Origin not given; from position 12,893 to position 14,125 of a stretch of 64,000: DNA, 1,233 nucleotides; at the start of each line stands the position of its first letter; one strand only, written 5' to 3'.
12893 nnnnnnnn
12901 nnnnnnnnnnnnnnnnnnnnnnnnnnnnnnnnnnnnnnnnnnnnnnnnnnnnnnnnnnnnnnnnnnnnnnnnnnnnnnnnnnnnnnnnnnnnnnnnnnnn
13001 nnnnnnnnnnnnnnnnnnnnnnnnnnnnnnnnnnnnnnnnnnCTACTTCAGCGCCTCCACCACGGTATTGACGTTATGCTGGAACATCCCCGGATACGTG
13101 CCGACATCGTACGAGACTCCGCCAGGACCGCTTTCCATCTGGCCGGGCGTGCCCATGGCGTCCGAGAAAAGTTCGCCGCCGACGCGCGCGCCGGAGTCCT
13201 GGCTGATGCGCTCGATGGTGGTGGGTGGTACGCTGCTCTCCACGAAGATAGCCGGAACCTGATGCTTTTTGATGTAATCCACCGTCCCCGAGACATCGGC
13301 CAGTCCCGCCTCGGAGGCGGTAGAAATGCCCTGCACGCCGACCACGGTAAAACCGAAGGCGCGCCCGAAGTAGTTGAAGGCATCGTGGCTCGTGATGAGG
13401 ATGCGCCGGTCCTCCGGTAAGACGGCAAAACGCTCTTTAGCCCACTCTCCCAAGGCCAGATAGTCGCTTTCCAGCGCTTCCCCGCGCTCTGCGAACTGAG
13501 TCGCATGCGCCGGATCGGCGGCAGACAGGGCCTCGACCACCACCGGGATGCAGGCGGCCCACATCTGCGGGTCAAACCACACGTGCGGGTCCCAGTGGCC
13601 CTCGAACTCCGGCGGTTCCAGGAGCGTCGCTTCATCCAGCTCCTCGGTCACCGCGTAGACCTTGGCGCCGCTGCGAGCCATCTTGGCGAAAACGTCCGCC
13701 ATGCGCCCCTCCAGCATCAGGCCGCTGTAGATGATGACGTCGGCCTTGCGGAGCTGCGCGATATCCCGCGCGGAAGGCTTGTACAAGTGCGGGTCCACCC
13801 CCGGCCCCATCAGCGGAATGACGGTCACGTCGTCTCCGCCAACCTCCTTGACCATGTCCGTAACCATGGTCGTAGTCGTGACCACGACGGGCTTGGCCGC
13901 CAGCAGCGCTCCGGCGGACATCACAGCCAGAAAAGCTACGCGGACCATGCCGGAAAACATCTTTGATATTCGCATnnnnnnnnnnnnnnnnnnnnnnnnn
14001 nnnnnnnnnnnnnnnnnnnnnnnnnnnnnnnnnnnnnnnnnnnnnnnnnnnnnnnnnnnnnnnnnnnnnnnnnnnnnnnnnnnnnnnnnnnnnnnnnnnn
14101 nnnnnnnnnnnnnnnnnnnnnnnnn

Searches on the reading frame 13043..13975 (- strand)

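Call 58: search_protein_families(library=pfam, proteins=[window:13043-13975:-], max_evalue=0.0001)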
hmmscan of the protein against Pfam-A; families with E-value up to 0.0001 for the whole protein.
window:13043-13975:- (310 aa): 1 family
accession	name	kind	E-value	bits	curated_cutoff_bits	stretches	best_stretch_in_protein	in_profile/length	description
PF01297.22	ZnuA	-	9.2e-76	255.2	29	1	31-308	1-263/263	Zinc-uptake complex component A periplasmic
